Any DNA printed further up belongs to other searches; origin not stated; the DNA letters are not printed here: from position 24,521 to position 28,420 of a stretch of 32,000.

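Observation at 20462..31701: Hps-type pseudopilin / giant-protein polysaccharide secretion locus with no motor, platform, peptidase or channel gene in the window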

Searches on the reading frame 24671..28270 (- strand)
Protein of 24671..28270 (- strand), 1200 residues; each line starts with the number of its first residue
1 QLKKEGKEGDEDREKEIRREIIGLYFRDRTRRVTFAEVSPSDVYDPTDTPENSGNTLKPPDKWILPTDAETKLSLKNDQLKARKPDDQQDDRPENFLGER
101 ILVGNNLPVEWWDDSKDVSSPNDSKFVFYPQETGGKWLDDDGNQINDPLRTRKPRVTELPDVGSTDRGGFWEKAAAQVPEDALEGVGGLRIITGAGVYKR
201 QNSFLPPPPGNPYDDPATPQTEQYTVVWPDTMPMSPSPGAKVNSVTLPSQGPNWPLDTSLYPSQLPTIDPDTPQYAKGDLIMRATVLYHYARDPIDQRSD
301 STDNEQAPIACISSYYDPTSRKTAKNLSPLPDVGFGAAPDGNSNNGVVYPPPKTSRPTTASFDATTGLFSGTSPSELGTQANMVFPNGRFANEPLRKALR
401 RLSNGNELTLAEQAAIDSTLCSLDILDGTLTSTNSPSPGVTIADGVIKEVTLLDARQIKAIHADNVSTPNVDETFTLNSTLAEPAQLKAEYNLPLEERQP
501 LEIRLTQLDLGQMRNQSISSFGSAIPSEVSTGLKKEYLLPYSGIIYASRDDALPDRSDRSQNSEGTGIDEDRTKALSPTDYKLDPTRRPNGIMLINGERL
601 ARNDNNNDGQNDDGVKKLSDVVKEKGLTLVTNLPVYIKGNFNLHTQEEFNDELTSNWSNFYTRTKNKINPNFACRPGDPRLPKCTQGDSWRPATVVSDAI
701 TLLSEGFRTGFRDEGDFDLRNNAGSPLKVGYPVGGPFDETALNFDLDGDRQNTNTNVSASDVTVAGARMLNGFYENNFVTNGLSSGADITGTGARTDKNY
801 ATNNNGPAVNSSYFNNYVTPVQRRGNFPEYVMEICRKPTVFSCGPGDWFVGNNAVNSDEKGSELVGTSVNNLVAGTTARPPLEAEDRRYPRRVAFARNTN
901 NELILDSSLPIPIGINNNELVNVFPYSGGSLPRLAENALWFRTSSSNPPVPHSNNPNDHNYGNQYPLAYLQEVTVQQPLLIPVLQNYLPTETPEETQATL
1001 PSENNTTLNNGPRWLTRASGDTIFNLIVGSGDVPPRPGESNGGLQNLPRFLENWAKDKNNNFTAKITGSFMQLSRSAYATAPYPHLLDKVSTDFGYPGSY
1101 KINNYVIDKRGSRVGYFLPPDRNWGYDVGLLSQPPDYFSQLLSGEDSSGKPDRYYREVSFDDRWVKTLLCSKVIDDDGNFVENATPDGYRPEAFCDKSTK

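Call 75: predict_structure(alignment_id=A8)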
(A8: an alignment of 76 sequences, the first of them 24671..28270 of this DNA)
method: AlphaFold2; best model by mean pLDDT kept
length: 1200 residues; sequences in the alignment: 76
mean_pLDDT: 73.2   pTM: 0.79
mean pLDDT of the five models: 73.2, 71.3, 68.7, 67.9, 64.4
residues with pLDDT >= 90: 214; 70-90: 530; 50-70: 320; < 50: 136
segments of 3 or more residues with pLDDT < 50: 156-161, 250-258, 274-276, 458-460, 714-717, 719-725, 789-793, 807-809, 811-816, 1003-1009, 1039-1044, 1081-1090, 1097-1115, 1128-1159
pLDDT, mean of each block of 10 residues (from residue 1): 70 76 75 57 53 62 61 58 65 62 68 69 67 76 80 56 73 85 79 90 60 66 77 58 55 44 51 58 94 79 83 85 83 81 91 93 87 90 83 92 89 95 93 94 94 59 59 65 69 58 87 92 85 89 90 73 79 70 59 93 90 82 82 91 85 72 71 80 84 84 81 52 55 78 77 84 78 63 48 52 50 46 82 81 84 85 92 88 73 89 87 96 89 88 86 80 87 77 64 73 49 64 86 56 58 72 81 64 44 53 40 55 61 39 33 37 75 85 82 74
secondary structure, 60 per line:
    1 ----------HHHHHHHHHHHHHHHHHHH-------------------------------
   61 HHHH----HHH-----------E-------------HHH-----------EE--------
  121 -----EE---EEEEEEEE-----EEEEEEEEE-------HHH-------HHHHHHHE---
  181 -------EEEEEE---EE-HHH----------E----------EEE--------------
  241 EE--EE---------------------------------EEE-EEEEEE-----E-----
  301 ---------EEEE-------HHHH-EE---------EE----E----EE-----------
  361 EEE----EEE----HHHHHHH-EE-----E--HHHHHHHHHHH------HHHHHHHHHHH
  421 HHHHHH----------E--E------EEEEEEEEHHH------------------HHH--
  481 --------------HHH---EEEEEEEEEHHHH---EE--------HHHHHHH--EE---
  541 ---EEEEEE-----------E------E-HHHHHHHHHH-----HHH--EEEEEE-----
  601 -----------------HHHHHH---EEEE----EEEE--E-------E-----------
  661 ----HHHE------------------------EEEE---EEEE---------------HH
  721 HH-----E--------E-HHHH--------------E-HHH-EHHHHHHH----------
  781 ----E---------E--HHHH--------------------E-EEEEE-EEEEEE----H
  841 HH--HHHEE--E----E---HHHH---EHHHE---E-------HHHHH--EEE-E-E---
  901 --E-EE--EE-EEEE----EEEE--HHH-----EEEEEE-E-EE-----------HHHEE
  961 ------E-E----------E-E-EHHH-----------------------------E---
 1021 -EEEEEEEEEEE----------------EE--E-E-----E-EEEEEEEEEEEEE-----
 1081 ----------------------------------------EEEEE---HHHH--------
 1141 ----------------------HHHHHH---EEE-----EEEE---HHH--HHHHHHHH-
elements in order (helices of 4 or more, strands of 3 or more residues): H11-29 H61-64 E131-138 E144-152 H170-176 E188-193 E224-226 E280-282 E284-289 E310-313 H321-324 E361-363 E368-370 H375-381 H393-403 H410-426 E447-454 E501-509 H510-513 H527-533 E544-549 H570-579 E590-595 H618-623 E627-630 E635-638 E693-696 E700-703 H719-722 H739-742 H764-770 H798-801 E824-828 E830-835 H861-864 H884-888 E891-893 E912-915 E920-923 E934-939 E1022-1032 E1063-1075 E1121-1125 H1129-1132 H1163-1168 E1172-1174 E1180-1183 H1192-1199

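Call 77: fold_search(model_id=the predicted structure, library=pdb)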
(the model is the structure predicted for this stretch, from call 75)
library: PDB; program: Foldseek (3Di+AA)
matches with E <= 10: 6; with E <= 0.001: 0
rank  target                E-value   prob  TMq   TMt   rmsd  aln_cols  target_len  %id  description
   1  9npx_D                5.7e+00  0.01  0.04  0.12  15.5       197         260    8  SARS-CoV-2 nsp1 bound to the Rhinolophus lepidus 40S ribosomal subunit (local refinement of the 40S body) (released 2025-06-11)
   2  3j80_E                7.5e+00  0.01  0.05  0.11  14.8       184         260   10  CryoEM structure of 40S-eIF1-eIF1A preinitiation complex (released 2014-11-05)
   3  7d0o_A                8.3e+00  0.01  0.02  0.09   6.4        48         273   10  Crystal structure of human HBO1-BRPF2 in apo form (released 2021-07-07)
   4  5j9t_A                8.8e+00  0.02  0.02  0.08   6.2        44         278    9  Crystal structure of the NuA4 core complex (released 2016-10-26)
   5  3i23_A                9.3e+00  0.00  0.05  0.11  22.5       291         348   13  Crystal Structure of an Oxidoreductase (Gfo/Idh/MocA family) from Enterococcus faecalis. Northeast Structural Genomics (released 2009-07-21)
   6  8c3a_G                9.8e+00  0.00  0.05  0.11  14.9       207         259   10  Crystal structure of ailanthone bound to the Candida albicans 80S ribosome (released 2024-01-10)
